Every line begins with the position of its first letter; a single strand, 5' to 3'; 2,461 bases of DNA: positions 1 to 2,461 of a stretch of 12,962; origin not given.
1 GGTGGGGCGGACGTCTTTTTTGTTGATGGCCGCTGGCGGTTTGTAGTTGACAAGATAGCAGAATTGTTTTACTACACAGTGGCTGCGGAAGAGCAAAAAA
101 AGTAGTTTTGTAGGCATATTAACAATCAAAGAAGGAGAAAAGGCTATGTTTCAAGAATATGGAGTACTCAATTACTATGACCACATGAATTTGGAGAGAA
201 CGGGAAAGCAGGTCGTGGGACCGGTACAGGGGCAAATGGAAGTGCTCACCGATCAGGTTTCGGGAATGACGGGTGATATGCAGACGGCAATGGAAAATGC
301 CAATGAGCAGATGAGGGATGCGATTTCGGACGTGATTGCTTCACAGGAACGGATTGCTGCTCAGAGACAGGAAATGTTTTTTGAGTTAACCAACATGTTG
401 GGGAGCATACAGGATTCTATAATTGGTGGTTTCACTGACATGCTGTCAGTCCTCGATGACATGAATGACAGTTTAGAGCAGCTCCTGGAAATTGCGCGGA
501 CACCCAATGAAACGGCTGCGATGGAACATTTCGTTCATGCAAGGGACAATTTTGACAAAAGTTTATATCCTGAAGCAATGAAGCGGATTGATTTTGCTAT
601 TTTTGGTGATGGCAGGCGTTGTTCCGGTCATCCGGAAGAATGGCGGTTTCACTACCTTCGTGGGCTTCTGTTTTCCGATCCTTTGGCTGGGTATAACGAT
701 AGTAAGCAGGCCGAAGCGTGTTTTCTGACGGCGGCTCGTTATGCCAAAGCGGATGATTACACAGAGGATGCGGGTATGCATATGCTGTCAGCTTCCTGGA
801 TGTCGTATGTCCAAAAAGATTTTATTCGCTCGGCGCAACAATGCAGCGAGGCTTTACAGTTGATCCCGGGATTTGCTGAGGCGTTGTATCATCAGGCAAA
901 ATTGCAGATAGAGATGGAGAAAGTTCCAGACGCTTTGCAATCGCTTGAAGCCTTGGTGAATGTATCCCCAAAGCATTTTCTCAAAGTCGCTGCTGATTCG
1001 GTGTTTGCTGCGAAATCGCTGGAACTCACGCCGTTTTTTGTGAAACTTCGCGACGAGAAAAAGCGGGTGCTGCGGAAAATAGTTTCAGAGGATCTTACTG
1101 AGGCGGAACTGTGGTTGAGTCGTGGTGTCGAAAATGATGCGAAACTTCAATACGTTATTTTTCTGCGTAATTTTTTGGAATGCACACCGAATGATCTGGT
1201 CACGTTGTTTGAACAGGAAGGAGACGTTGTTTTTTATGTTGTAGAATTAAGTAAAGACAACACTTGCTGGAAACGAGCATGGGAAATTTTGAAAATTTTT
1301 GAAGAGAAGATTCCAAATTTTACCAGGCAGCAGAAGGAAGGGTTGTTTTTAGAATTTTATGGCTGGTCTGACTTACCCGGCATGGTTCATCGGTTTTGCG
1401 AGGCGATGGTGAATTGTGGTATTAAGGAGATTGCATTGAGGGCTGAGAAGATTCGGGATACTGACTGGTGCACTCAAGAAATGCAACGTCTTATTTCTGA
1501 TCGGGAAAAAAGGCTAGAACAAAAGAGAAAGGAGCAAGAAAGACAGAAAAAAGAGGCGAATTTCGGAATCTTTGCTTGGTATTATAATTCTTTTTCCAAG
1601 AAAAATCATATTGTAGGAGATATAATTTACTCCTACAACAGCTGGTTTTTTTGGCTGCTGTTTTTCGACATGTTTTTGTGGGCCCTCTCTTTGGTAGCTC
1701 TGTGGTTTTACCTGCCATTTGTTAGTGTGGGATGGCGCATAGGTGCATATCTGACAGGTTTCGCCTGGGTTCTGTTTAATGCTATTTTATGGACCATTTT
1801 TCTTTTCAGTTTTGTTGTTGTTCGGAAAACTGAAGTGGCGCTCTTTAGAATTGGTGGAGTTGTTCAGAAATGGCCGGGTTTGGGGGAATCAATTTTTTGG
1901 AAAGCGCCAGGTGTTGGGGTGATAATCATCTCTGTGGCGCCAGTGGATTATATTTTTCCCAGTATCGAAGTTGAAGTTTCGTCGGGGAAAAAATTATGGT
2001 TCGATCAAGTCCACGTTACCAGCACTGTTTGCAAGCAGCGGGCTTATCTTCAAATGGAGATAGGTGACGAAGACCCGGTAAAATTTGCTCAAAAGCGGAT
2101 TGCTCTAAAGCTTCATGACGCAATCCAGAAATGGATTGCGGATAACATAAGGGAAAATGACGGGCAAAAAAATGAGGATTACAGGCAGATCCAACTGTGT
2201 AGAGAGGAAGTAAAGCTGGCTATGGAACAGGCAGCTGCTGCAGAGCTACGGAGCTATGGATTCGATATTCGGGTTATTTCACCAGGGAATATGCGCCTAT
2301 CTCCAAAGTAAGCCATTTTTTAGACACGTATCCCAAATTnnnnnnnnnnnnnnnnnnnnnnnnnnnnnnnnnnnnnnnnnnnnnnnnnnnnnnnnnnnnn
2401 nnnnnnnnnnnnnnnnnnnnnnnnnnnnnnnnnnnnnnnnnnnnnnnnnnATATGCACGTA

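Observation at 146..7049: Tandem array of three SPFH/band-7 paralog modules, each closed by the same 3' element and restarted by a duplicated promoter/leader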

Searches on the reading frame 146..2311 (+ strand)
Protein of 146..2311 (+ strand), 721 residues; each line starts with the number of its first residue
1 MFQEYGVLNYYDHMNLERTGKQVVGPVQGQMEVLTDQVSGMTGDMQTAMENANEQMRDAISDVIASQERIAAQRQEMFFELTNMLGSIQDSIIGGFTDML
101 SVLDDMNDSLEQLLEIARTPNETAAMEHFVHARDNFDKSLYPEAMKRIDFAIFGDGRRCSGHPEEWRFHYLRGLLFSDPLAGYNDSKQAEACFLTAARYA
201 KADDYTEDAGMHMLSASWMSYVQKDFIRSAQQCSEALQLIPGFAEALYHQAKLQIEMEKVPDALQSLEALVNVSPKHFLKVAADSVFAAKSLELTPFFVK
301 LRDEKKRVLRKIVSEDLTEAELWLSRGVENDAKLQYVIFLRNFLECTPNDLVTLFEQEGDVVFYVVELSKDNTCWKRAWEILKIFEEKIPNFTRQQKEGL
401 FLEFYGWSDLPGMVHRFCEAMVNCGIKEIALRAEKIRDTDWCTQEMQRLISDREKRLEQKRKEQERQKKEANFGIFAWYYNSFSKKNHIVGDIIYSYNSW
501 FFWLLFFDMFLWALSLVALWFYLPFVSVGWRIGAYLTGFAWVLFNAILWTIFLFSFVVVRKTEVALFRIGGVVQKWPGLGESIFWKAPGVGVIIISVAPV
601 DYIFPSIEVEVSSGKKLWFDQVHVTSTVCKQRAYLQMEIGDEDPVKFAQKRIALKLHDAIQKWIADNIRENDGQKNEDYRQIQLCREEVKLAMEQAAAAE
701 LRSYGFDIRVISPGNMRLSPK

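Call 3: search_protein_families(library=pfam, proteins=[window:146-2311:+], max_evalue=1)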
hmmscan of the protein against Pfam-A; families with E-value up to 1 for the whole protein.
window:146-2311:+ (721 aa): 7 families
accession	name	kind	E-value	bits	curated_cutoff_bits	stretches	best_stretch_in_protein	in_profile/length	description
PF14559.12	TPR_19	-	0.003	18.3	25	1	224-276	5-57/68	Tetratricopeptide repeat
PF07719.23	TPR_2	-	0.0097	16.4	27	0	244-277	1-34/34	Tetratricopeptide repeat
PF13174.12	TPR_6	-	0.022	15.8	26.3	1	245-276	1-32/33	Tetratricopeptide repeat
PF13432.12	TPR_16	-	0.076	13.9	32.7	0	250-290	3-45/65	Tetratricopeptide repeat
PF17105.10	BRD4_CDT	-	0.078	12.9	27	1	454-471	5-22/44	C-terminal domain of bromodomain protein 4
PF01145.31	Band_7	-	0.14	12.6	23.6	1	632-720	63-149/176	SPFH domain / Band 7 family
PF04513.17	Baculo_PEP_C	-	0.19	12.2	38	1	33-110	24-101/140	Baculovirus polyhedron envelope protein, PEP, C terminus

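Call 14: search_protein_families(library=ncbifam, proteins=[window:146-2311:+], max_evalue=0.1)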
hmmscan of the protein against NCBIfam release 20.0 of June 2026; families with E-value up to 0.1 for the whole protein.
window:146-2311:+ (721 aa): 2 families
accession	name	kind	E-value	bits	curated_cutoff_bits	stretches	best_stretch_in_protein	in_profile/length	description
TIGR02917.1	PEP_TPR_lipo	equivalog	0.00023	19.2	312.2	1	203-278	459-533/899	XrtA/PEP-CTERM system TPR-repeat protein PrsT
NF033916.0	antiphage_ZorA_3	subfamily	0.0024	16.8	250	1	30-137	249-355/509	anti-phage ZorAB system protein ZorA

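Call 15: search_protein_families(library=padloc, proteins=[window:146-2311:+], max_evalue=0.1)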
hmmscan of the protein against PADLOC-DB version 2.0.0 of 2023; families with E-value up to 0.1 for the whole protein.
window:146-2311:+ (721 aa): 4 families
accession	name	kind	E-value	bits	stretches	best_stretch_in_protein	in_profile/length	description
PDLC04103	HerA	-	0.0076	12.6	1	226-322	375-466/579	-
PDLC01652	WYL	-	0.0096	14.2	1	641-717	95-151/162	"CAS-I,CAS-II,CAS-III,CAS-IV,CAS-V,CAS-VI; associated_signaling"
PDLC00605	ZorA1|ZorA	-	0.014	11.7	1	15-109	442-526/700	MotA/ExbB/TolQ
PDLC00598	ZorA1|ZorA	-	0.022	11.2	1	28-121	348-439/663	MotA/ExbB/TolQ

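Call 48: search_solved_structures(query=window:146-2311:+, max_evalue=1)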
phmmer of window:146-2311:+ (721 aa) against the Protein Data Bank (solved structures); distinct sequences matched with E-value up to 1: 12.
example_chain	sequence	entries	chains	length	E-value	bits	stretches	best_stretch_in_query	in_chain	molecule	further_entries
7kdt_A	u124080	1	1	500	0.024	16.1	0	188-270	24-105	Mitochondrial import receptor subunit TOM70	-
9pkq_A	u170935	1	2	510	0.025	16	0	188-270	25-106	Mitochondrial import receptor subunit TOM70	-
9yr4_A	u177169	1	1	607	0.04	15.3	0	188-270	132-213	Mitochondrial import receptor subunit TOM70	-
7dhg_C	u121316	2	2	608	0.04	15.3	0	188-270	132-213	Mitochondrial import receptor subunit TOM70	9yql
2jvw_A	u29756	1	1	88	0.31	12.4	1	393-463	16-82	Uncharacterized protein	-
9hb4_G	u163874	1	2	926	0.42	12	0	228-280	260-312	Sperm-associated antigen 1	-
7bev_A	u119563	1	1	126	0.46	11.8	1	221-279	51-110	Sperm-associated antigen 1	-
6tx2_A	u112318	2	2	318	0.58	11.5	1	271-329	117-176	Histone PARylation factor 1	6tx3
6x0l_O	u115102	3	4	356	0.69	11.2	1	271-329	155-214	Histone PARylation factor 1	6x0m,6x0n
6m3g_A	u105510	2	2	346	0.91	10.8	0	271-329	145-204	Histone PARylation factor 1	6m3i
9mja_B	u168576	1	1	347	0.91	10.8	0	271-329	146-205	Histone PARylation factor 1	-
9qhc_A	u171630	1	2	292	0.98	10.7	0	218-274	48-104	Engineered tetratricopeptide repeat protein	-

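Call 53: find_encoding_contigs(protein=window:146-2311:+, flank=10000, max_places=4)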
Protein window:146-2311:+ (721 aa): 5 contigs read that carry it; 4 places shown.
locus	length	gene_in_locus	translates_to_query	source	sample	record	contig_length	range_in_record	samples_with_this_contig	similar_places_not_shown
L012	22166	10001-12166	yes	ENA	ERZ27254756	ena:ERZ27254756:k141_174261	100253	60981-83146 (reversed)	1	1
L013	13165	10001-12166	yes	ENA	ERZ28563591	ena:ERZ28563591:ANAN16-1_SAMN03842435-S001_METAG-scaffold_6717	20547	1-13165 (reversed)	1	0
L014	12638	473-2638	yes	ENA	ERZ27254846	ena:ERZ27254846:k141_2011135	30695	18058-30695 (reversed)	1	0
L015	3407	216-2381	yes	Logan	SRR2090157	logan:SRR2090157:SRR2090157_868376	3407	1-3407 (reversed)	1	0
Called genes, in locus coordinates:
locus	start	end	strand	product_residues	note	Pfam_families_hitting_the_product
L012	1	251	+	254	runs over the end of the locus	PF13462:Thioredoxin_4, PF13098:Thioredoxin_2 (weak), PF01323:DSBA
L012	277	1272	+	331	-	PF00316:FBPase, PF18913:FBPase_C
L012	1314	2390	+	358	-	PF01791:DeoC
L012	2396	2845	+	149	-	PF02502:LacAB_rpiB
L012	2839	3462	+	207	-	PF00834:Ribul_P_3_epim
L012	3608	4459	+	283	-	PF13292:DXP_synthase_N, PF00456:Transketolase_N, PF00676:E1_dh, PF09364:XFP_N (weak)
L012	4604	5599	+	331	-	PF02779:Transket_pyr, PF02780:Transketolase_C, PF22613:Transketolase_C_1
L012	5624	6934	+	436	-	-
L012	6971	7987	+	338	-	PF00389:2-Hacid_dh, PF02826:2-Hacid_dh_C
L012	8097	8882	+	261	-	PF00085:Thioredoxin (faint), PF13098:Thioredoxin_2, PF13462:Thioredoxin_4, PF01323:DSBA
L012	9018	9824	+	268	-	PF01790:LGT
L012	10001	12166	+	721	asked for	-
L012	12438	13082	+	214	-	PF01145:Band_7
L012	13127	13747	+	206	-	-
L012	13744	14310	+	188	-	-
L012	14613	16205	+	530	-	PF01145:Band_7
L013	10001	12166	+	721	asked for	-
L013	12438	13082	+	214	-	PF01145:Band_7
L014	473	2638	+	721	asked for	-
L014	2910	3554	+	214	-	PF01145:Band_7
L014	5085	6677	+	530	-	PF01145:Band_7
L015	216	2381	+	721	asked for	-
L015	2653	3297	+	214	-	PF01145:Band_7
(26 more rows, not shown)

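Call 73: search_protein_families(library=phrogs, proteins=[window:146-2311:+], max_evalue=0.01)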
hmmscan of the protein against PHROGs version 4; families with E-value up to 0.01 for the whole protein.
window:146-2311:+ (721 aa): 0 families

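Call 83: predict_structure(alignment_id=A9)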
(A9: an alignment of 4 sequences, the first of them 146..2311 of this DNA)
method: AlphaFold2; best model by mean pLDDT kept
length: 721 residues; sequences in the alignment: 4
mean_pLDDT: 57.1   pTM: 0.33
mean pLDDT of the five models: 57.1, 54.9, 53.8, 53.3, 52.2
residues with pLDDT >= 90: 9; 70-90: 175; 50-70: 199; < 50: 338
segments of 3 or more residues with pLDDT < 50: 1-26, 28-31, 84-129, 140-144, 150-153, 155-165, 167-193, 195-222, 228-230, 232-237, 286-295, 308-346, 348-374, 394-396, 398-443, 470-496, 671-674
pLDDT, mean of each block of 10 residues (from residue 1): 37 41 44 53 66 71 70 64 47 40 42 42 48 51 49 45 46 41 44 48 43 45 48 49 62 64 69 62 46 47 52 44 37 40 44 43 31 47 52 46 36 42 41 41 52 66 60 43 39 49 69 70 59 64 74 77 82 74 75 84 85 75 89 82 84 87 74 52 76 88 88 78 46
secondary structure, 60 per line:
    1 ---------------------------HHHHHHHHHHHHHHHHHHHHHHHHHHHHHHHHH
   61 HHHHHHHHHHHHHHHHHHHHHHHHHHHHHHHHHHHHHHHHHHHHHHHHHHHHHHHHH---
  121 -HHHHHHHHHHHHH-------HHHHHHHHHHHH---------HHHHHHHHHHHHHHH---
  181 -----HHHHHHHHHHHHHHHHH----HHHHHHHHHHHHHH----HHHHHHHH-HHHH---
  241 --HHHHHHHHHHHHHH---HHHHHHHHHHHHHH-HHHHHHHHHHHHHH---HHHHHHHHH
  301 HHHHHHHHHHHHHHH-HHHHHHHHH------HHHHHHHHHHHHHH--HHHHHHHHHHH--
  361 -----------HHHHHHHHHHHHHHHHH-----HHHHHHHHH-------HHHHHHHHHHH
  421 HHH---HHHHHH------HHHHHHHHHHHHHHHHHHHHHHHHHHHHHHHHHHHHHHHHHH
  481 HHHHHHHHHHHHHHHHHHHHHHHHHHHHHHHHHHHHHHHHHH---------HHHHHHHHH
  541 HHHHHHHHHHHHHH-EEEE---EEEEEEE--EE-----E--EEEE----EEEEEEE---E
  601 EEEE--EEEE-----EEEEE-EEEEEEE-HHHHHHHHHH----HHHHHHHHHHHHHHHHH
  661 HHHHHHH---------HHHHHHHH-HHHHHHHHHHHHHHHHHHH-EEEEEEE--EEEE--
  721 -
elements in order (helices of 4 or more, strands of 3 or more residues): H28-117 H122-134 H142-153 H163-177 H186-202 H207-220 H225-232 H234-237 H243-256 H260-273 H275-288 H292-315 H317-325 H332-345 H348-358 H372-388 H394-402 H410-423 H427-432 H439-522 H532-554 E556-559 E563-569 E582-585 E590-596 E600-604 E607-610 E616-620 E622-628 H630-639 H644-667 H677-684 H686-704 E706-712 E715-718

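Call 85: fold_search(model_id=the predicted structure, library=pdb)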
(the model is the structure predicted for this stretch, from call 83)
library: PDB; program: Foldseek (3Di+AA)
matches with E <= 10: 376; with E <= 0.001: 21
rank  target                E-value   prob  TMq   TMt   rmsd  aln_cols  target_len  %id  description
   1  9zd2_E                8.6e-08  1.00  0.19  0.60   8.6       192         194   16  C1 local refinement of aquaporin 1 bound to endogenous human stomatin (released 2026-02-25)
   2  9z7u_B                2.0e-07  1.00  0.19  0.44   8.4       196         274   15  Human Stomatin - C8 Symmetry (released 2026-02-25)
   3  9z7u_C                2.8e-07  1.00  0.19  0.46   8.3       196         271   16  Human Stomatin - C8 Symmetry (released 2026-02-25)
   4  9oh9_B                5.5e-07  1.00  0.19  0.47  10.7       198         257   16  Human Stomatin Complex in Native Membrane Vesicles (released 2025-08-13)
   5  9oh9_A                1.3e-06  1.00  0.19  0.47   7.1       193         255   16  Human Stomatin Complex in Native Membrane Vesicles (released 2025-08-13)
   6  8rrh_B                7.4e-06  1.00  0.20  0.43   4.8       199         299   16  The human prohibitin complex (released 2024-12-18)
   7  9vvg_A                1.4e-05  1.00  0.16  0.33   6.4       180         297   12  Cryo-EM structure of the erlin1/2 complex purified using GDN and CHS (released 2026-03-25)
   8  9vvj_A                1.8e-05  1.00  0.17  0.34   6.4       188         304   13  Cryo-EM structure of the erlin1/2 complex purified using DDM and GDN (released 2026-03-25)
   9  9wff_A                2.1e-05  1.00  0.16  0.37   5.6       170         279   12  Cryo-EM structure of the human Erlin2 oligomer (released 2026-01-21)
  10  9vvg_a                2.2e-05  1.00  0.16  0.34   6.4       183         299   15  Cryo-EM structure of the erlin1/2 complex purified using GDN and CHS (released 2026-03-25)
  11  9vvj_a                2.3e-05  1.00  0.17  0.34   6.6       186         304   15  Cryo-EM structure of the erlin1/2 complex purified using DDM and GDN (released 2026-03-25)
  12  9o9u_A                3.0e-05  1.00  0.15  0.33   6.0       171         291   12  The Erlin1/2 complex (released 2025-10-22)
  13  7vhq_G                3.2e-05  1.00  0.19  0.41   5.8       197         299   14  Structural insights into the membrane microdomain organization by SPFH family proteins (released 2022-01-19)
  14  9cz2_XA               3.9e-05  1.00  0.18  0.43   5.2       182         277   14  Cryo-EM structure of a nautilus-like HflK/C assembly in complex with FtsH AAA protease (released 2024-11-13)
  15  9o9z_a                4.6e-05  1.00  0.19  0.47   3.6       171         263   15  The human PHB1/2 complex (closed) (released 2025-10-22)
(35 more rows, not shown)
